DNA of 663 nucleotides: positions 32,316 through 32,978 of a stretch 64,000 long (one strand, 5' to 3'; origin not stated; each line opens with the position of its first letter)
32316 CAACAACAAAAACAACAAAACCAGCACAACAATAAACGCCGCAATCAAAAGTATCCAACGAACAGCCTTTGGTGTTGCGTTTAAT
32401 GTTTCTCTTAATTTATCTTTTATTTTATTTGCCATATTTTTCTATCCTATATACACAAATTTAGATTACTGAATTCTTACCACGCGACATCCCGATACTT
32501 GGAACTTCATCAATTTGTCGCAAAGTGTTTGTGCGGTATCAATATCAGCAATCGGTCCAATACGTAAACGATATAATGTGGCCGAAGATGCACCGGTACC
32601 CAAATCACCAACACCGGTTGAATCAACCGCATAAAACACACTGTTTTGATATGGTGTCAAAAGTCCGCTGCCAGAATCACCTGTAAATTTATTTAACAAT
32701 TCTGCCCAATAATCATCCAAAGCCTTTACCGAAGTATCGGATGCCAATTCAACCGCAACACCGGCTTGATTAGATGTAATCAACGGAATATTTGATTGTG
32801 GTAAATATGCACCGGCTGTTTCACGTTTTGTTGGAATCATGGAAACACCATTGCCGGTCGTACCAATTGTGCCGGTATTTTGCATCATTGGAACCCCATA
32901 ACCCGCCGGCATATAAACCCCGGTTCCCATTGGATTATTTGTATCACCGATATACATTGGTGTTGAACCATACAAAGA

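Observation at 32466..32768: VirB9 fused to a C-terminal SPOR-like peptidoglycan-binding domain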

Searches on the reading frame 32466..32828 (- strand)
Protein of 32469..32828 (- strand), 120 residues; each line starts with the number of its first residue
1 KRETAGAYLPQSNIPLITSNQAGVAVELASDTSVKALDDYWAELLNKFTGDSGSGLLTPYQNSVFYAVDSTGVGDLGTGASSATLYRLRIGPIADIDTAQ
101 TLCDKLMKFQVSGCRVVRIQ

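Call 3: search_protein_families(library=pfam, proteins=[window:32466-32768:-], max_evalue=1)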
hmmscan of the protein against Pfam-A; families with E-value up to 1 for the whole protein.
window:32466-32768:- (100 aa): 2 families
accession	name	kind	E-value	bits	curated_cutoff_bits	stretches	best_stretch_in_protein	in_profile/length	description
PF05036.18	SPOR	-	8.2e-06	26.5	21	1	63-94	41-73/76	SPOR domain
PF16973.10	FliN_N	-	0.16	12.4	24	1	10-31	8-29/50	Flagellar motor switch protein FliN N-terminal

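Call 4: search_protein_families(library=ncbifam, proteins=[window:32466-32768:-], max_evalue=1)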
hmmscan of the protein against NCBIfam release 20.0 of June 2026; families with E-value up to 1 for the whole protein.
window:32466-32768:- (100 aa): 0 families

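Call 9: find_homologous_proteins(query=window:32469-32828:-, max_evalue=0.01)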
Query seq(120 aa) (120 aa): 62 proteins with E <= 0.01 among 64 candidates.
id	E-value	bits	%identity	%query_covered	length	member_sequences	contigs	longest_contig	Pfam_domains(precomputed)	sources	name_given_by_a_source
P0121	1.4e-62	227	88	100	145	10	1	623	-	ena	-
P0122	1.5e-51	191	75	99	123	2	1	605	PF05036.19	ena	-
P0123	3.2e-51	190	75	99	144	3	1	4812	-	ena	-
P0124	4.8e-51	190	72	99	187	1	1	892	-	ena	-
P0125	8.2e-51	189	72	100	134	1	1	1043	PF05036.19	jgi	jgi:hypothetical protein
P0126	2.6e-50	187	71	99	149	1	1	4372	-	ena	-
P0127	3.1e-50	187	73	99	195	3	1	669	-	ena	-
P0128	3.7e-50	187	71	100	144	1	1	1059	-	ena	-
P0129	3.7e-50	187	71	100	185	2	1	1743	-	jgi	-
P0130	4.7e-50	186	71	99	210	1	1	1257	-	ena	-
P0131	6.5e-50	186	72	100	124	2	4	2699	-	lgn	-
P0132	9.6e-50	185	72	100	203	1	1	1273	-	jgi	-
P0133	1.5e-49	185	71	99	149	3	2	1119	-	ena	-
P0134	1.5e-49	185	71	100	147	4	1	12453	PF05036.19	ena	-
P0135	1.6e-49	185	71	100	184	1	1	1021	-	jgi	jgi:hypothetical protein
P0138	4.0e-49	183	71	99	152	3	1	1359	PF05036.19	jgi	jgi:hypothetical protein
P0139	5.3e-49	183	70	100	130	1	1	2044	PF05036.19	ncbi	ncbi:MAG: SPOR domain-containing protein, partial [Alphaproteobacteria bacterium]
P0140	5.9e-49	183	71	99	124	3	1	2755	PF05036.19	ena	-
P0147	3.4e-48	180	71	100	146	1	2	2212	PF05036.19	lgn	-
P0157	4.1e-47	177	71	100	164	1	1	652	PF05036.19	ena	-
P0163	4.7e-46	174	67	100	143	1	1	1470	PF05036.19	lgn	-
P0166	3.1e-45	171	68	100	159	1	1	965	PF05036.19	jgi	-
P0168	4.2e-44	167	66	99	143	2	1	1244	PF05036.19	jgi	jgi:hypothetical protein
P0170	4.8e-43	164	69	100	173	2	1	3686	PF05036.19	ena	-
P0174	6.1e-36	141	71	78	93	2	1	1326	PF05036.19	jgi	jgi:hypothetical protein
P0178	1.0e-27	114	69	64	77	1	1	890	PF05036.19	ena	-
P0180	4.7e-23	99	71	57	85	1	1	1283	PF05036.19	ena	-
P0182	1.6e-18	85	64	55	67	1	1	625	PF05036.19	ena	-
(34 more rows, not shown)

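Call 15: search_solved_structures(query=A1, max_evalue=10, show_alignments=3)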
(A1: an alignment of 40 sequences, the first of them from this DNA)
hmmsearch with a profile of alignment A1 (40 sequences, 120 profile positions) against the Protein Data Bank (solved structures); distinct sequences matched with E-value up to 10: 4.
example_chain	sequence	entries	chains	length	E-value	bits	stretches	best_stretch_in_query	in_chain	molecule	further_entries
8dtr_A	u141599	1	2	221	0.1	16.1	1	21-109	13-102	COV30-14 heavy chain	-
6vbq_H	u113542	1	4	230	0.11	16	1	20-116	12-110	DH822 heavy chain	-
3o49_A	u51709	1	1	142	0.39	14.2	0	61-112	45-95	de novo designed beta-trefoil architecture with symmetric primary structure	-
9ccu_C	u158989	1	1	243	1.3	12.6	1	23-108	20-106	F7 Fab heavy chain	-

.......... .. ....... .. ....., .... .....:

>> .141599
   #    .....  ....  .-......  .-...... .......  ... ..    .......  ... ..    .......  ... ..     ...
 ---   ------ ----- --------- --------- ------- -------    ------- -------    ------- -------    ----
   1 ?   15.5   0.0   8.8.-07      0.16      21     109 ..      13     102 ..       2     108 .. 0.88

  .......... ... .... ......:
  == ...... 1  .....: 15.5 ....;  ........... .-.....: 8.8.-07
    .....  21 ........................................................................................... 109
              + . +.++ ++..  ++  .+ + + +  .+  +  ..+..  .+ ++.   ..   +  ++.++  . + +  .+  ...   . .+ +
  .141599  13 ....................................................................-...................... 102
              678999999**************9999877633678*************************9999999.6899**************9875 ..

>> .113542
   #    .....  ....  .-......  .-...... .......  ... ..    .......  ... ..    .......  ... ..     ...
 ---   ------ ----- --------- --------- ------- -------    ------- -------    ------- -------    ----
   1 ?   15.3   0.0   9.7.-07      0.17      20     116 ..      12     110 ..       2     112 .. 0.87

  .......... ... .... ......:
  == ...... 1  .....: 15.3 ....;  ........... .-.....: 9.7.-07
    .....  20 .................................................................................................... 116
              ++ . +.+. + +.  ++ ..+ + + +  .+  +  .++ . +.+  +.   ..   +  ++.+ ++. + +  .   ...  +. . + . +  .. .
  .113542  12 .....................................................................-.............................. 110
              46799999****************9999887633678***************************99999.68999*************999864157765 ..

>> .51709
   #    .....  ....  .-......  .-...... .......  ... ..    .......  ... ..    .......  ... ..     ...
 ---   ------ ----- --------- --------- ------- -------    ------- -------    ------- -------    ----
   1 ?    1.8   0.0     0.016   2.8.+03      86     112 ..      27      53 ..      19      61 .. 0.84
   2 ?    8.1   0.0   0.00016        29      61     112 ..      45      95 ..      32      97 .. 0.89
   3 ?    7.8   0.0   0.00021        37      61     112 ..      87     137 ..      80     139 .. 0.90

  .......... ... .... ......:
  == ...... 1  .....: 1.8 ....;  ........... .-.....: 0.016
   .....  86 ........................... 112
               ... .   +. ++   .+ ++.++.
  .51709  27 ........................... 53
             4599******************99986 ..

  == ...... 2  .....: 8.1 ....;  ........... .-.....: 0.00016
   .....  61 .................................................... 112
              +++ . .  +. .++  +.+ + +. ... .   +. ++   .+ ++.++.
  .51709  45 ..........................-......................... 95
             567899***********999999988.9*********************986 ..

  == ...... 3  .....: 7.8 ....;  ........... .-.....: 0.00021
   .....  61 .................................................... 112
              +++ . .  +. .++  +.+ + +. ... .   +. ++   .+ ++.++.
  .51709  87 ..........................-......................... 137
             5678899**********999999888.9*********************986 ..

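Call 19: find_related_loci(query=A1, collection=genome_contigs, flank=6000)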
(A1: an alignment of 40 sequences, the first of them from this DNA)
Query A1 (120 aa) in genome_contigs; peptide patterns used: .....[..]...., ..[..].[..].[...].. (x = any residue, [..] = any of these).
324 stretches matched a pattern; 266 encode a relative of the query (tblastn E <= 1e-3); the best 80 are kept; 80 distinct loci.
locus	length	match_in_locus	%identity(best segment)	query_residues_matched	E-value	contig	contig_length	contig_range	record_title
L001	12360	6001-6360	91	1-120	2e-72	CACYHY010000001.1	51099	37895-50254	MAG: uncultured proteobacterium isolate RUG11963 genome assembly, contig: RUG11963_asm_1, whole genome shotgun sequence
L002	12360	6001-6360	88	1-120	3e-70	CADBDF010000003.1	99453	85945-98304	MAG: uncultured proteobacterium isolate RUG13870 genome assembly, contig: RUG13870_asm_3, whole genome shotgun sequence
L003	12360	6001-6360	88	1-120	3e-70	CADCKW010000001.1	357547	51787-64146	MAG: uncultured proteobacterium isolate RUG14746 genome assembly, contig: RUG14746_asm_1, whole genome shotgun sequence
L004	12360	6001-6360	83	1-120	2e-68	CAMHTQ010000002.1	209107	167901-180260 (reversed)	MAG: uncultured Alphaproteobacteria bacterium isolate SRR11784296_bin.8_metaWRAP_v1.3_MAG genome assembly, contig: ERZ12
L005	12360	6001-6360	83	1-120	4e-67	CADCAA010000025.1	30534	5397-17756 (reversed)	MAG: uncultured proteobacterium isolate RUG14456 genome assembly, contig: RUG14456_asm_25, whole genome shotgun sequence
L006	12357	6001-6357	85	2-120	2e-67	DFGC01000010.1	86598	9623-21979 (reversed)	MAG TPA_asm: Alphaproteobacteria bacterium UBA3760 UBA3760_contig_1874, whole genome shotgun sequence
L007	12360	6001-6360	83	1-120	1e-66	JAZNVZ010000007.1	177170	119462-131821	MAG: Candidatus Enterousia sp. isolate T1900044786_TS20190252.MAGScoT_cleanbin_000030 SGB_2617_k141_787558, whole genome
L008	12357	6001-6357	78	2-120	3e-63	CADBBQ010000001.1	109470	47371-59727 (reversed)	MAG: uncultured proteobacterium isolate RUG13827 genome assembly, contig: RUG13827_asm_1, whole genome shotgun sequence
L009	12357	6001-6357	78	2-120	2e-63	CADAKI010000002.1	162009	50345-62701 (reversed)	MAG: uncultured proteobacterium isolate RUG13375 genome assembly, contig: RUG13375_asm_2, whole genome shotgun sequence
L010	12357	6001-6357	78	2-120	2e-63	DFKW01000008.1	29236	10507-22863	MAG TPA_asm: Alphaproteobacteria bacterium UBA3635 UBA3635_contig_6471, whole genome shotgun sequence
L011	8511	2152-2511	77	1-120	2e-63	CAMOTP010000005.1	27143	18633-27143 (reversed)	MAG: uncultured Alphaproteobacteria bacterium isolate SRR873606_bin.101_metaWRAP_v1.3_MAG genome assembly, contig: NODE_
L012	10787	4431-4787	76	2-120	5e-60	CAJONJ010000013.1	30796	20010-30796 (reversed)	uncultured Alphaproteobacteria bacterium isolate Rumen_Coassembly_mag_1281 genome assembly, contig: k87_7120668, whole g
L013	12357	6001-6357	76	2-120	5e-60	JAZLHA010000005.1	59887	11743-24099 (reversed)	MAG: Candidatus Enterousia sp. isolate T1900044989_TA20190051.MAGScoT_cleanbin_000050 SGB_4185_k141_1758631, whole genom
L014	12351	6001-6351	76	4-120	2e-59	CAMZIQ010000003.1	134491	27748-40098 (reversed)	MAG TPA_asm: uncultured proteobacterium isolate SRR10912534_bin.71_metaWRAP_v1.3_MAG genome assembly, contig: ERZ1421001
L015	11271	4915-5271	76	2-120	3e-59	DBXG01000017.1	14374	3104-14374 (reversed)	MAG TPA_asm: Alphaproteobacteria bacterium UBA1218 UBA1218_contig_164791, whole genome shotgun sequence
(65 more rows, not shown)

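Call 20: predict_structure(alignment_id=A1)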
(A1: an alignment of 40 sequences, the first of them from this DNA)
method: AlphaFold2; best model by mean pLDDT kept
length: 120 residues; sequences in the alignment: 40
mean_pLDDT: 65.9   pTM: 0.55
mean pLDDT of the five models: 65.9, 64.8, 61.0, 60.5, 55.0
residues with pLDDT >= 90: 0; 70-90: 65; 50-70: 31; < 50: 24
segments of 3 or more residues with pLDDT < 50: 1-13, 71-81
pLDDT, mean of each block of 10 residues (from residue 1): 40 52 74 80 74 64 73 43 70 77 75 69
secondary structure, 60 per line:
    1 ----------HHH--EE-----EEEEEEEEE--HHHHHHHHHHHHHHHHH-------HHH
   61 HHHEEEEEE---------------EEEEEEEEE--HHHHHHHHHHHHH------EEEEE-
elements in order: E23-31 H34-50 H58-63 E64-69 E85-93 H96-108 E115-119

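Call 23: search_protein_representatives(alignment_id=A1)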
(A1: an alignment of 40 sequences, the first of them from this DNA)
Query: 40 sequences, 120 profile positions. Proteins with E-value up to 0.001 (for the whole library): 45; up to 1e-10: 13; up to 1e-30: 5. The best 45 are listed.
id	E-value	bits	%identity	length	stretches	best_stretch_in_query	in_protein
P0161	8.7e-62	222.8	-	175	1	1-120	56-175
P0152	3.8e-60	217.6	-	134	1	1-120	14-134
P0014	8.9e-59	213.1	-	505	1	2-120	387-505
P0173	1.4e-49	183.5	-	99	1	23-120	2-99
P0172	1.9e-47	176.6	-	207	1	1-120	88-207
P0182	7.6e-29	116.5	-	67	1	55-120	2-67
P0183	1.1e-25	106.4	-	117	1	59-120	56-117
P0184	9.0e-23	97.0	-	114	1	61-120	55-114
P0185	1.5e-21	93.0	-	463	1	3-117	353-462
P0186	1.8e-18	83.1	-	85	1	1-49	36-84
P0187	6.1e-14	68.5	-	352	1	3-120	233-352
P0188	7.7e-13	64.9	-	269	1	3-120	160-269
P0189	9.0e-13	64.7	-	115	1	2-120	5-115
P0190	1.8e-10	57.3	-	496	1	5-117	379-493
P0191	8.9e-10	55.0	-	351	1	5-120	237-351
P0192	5.6e-09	52.4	-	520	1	5-120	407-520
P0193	6.5e-09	52.2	-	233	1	5-119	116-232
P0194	3.0e-08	50.1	-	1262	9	72-119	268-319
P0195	3.2e-08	50.0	-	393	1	4-120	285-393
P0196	6.7e-08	49.0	-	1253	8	76-118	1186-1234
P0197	8.0e-07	45.5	-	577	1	10-120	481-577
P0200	9.1e-06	42.1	-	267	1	24-120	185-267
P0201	1.1e-05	41.8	-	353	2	84-118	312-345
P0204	2.3e-05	40.8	-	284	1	18-120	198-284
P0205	2.3e-05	40.8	-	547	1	16-120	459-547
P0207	7.1e-05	39.2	-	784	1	80-117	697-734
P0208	7.3e-05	39.2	-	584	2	72-117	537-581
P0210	1.4e-04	38.3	-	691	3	32-117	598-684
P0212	1.7e-04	38.0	-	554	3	13-118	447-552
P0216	5.2e-04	36.4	-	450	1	23-120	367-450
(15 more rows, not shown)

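Call 24: search_protein_families(library=pfam, proteins=[P0185, P0187, P0188, P0190, P0191, P0192, P0193, P0195, P0197, P0200], max_evalue=0.01)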
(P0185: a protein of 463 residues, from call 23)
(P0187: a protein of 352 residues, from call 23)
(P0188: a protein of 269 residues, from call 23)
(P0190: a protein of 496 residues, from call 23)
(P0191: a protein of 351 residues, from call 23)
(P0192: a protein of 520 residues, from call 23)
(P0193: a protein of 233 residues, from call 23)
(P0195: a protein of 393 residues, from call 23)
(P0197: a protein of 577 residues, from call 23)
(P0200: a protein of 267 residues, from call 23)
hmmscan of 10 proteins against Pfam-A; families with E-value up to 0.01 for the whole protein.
P0185 (463 aa): 2 families
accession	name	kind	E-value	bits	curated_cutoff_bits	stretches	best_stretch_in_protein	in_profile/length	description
PF03524.21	CagX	-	1.1e-17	64.9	34.2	1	55-296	4-197/198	Conjugal transfer protein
PF05036.18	SPOR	-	0.00018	22.2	21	1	422-453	35-69/76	SPOR domain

P0187 (352 aa): 2 families
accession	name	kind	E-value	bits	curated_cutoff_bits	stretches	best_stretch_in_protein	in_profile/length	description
PF03524.21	CagX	-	4.1e-06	27.2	34.2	1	47-131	123-197/198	Conjugal transfer protein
PF05036.18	SPOR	-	0.00082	20.1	21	1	314-350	39-76/76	SPOR domain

P0188 (269 aa): 1 family
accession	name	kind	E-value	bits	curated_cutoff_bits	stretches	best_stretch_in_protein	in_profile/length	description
PF05036.18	SPOR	-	5.7e-06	27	21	1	231-267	39-76/76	SPOR domain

P0190 (496 aa): 1 family
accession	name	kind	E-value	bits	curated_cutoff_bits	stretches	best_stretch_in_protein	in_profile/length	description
PF03524.21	CagX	-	1.7e-14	54.6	34.2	1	56-287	5-197/198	Conjugal transfer protein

P0191 (351 aa): 1 family
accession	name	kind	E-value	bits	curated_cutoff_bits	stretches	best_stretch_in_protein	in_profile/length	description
PF03524.21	CagX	-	2.6e-09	37.6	34.2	1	9-173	76-197/198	Conjugal transfer protein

P0192 (520 aa): 1 family
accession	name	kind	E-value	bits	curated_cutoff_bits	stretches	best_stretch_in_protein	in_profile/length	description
PF03524.21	CagX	-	3.8e-17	63.2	34.2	1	61-311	5-197/198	Conjugal transfer protein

P0193 (233 aa): 0 families

P0195 (393 aa): 2 families
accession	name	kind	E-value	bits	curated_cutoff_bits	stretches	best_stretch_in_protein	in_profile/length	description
PF03524.21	CagX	-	1.4e-07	32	34.2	1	2-186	65-196/198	Conjugal transfer protein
PF05036.18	SPOR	-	3.5e-06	27.7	21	1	355-391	39-76/76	SPOR domain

P0197 (577 aa): 2 families
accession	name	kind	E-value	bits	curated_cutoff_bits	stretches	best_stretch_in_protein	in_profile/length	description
PF03524.21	CagX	-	1.6e-12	48.1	34.2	1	84-348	4-195/198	Conjugal transfer protein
PF05036.18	SPOR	-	0.00026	21.7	21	1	531-575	34-76/76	SPOR domain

P0200 (267 aa): 2 families
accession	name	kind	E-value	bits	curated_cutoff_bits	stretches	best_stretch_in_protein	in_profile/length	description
PF03524.21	CagX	-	3.1e-07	30.9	34.2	1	5-87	119-195/198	Conjugal transfer protein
PF05036.18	SPOR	-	0.0027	18.4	21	1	232-265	42-76/76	SPOR domain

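Call 25: search_protein_families(library=pfam, proteins=[P0194, P0196, P0201, P0204, P0205, P0207, P0208, P0210, P0212, P0216], max_evalue=0.01)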
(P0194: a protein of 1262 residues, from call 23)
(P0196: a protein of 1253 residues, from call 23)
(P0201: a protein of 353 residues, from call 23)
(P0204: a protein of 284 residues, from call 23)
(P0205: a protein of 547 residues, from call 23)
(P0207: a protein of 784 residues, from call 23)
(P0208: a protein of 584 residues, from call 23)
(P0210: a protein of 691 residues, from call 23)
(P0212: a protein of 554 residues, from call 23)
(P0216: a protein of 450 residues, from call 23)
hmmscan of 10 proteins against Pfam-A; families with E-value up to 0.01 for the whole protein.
P0194 (1262 aa): 7 families
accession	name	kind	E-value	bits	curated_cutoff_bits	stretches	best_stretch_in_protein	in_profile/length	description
PF23247.1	LRR_RPS2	-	2.2e-148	489.7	27.9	13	215-339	26-159/160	Plant disease resistance protein RPS2-like, leucine-rich repeats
PF13855.12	LRR_8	-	3e-16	59.4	27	0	978-1035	2-58/61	Leucine rich repeat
PF12799.13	LRR_4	-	2.4e-13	50.3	27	0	305-345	2-39/44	Leucine Rich repeats (2 copies)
PF23952.1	LRR_EndoS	-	1.3e-11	45.2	27.9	0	539-582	43-88/116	Endo-beta-N-acetylglucosaminidase EndoS LRR domain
PF13767.11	DUF4168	-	1.3e-06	29.7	25.8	0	416-433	51-68/95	Domain of unknown function (DUF4168)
PF00560.39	LRR_1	-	0.00058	19.9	20.6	0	305-326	1-22/23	Leucine Rich Repeat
PF13662.12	Toprim_4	-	0.0015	19.1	25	0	330-357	38-65/85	Toprim domain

P0196 (1253 aa): 11 families
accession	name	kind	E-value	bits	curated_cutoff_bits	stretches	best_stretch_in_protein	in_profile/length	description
PF23247.1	LRR_RPS2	-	3.9e-99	329.6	27.9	8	492-604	24-143/160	Plant disease resistance protein RPS2-like, leucine-rich repeats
PF13855.12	LRR_8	-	1.7e-27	95.4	27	1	213-271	1-59/61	Leucine rich repeat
PF12799.13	LRR_4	-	1.3e-16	60.7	27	0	190-227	2-37/44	Leucine Rich repeats (2 copies)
PF23559.1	WH_DRP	-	1.5e-12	47.8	27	1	92-162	1-71/71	Disease resistance protein Winged helix domain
PF23598.1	LRR_14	-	8.1e-10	38.4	40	1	211-376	20-181/353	Leucine-rich repeat region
PF23952.1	LRR_EndoS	-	2.2e-09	38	27.9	0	1075-1123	43-93/116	Endo-beta-N-acetylglucosaminidase EndoS LRR domain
PF00931.28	NB-ARC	-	1.1e-07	31.8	23.5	1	12-77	178-248/248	NB-ARC domain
PF00560.39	LRR_1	-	0.0012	19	20.6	0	240-259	2-22/23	Leucine Rich Repeat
PF25013.1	LRR_Zer-1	-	0.0033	18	27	1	233-305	3-76/137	Zer-1-like, Leucine-rich repeats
PF25019.1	LRR_R13L1-DRL21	-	0.0038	17.6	27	0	238-292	69-125/127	R13L1/DRL21 LRRs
PF25401.1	PH_27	-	0.005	17.6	27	0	1019-1052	68-101/110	Kinetoplastid PH-like domain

P0201 (353 aa): 1 family
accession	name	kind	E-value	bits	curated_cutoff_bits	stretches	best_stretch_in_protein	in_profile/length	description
PF05036.18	SPOR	-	1e-22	80.7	21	2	151-231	2-74/76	SPOR domain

P0204 (284 aa): 1 family
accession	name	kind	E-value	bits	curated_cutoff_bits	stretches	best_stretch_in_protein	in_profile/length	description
PF05036.18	SPOR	-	5.8e-07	30.2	21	1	235-282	32-76/76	SPOR domain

P0205 (547 aa): 2 families
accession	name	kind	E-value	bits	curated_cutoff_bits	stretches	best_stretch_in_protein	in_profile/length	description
PF03524.21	CagX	-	2.2e-14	54.2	34.2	1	81-346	4-196/198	Conjugal transfer protein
PF05036.18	SPOR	-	0.006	17.3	21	0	506-545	36-76/76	SPOR domain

P0207 (784 aa): 2 families
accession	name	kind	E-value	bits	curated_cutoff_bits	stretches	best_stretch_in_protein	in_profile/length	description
PF23171.1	bHLH_HIF1A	-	2.7e-14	53.6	27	0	18-43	33-58/80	Hypoxia-inducible factor 1-alpha bHLH domain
PF21587.3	AP5B1_N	-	6.2e-12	46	21.2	0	19-51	19-51/71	AP-5 complex subunit beta-1, N-terminal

P0208 (584 aa): 2 families
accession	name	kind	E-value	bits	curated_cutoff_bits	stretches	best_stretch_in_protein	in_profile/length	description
PF05036.18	SPOR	-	1.9e-31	108.7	21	3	32-113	2-75/76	SPOR domain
PF12583.14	TPPII_C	-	0.0098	16.8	27.7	0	394-410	31-47/69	Tripeptidyl peptidase II, C-terminal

P0210 (691 aa): 1 family
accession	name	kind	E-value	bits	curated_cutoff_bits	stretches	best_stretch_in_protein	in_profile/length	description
PF05036.18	SPOR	-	1.3e-27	96.4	21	2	604-684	3-75/76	SPOR domain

P0212 (554 aa): 1 family
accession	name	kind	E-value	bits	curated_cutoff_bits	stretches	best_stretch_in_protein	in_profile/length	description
PF05036.18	SPOR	-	9.3e-28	96.8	21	2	472-552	4-76/76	SPOR domain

P0216 (450 aa): 1 family
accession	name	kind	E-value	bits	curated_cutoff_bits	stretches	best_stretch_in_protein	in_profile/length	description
PF05036.18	SPOR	-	0.003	18.3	21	1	372-448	9-76/76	SPOR domain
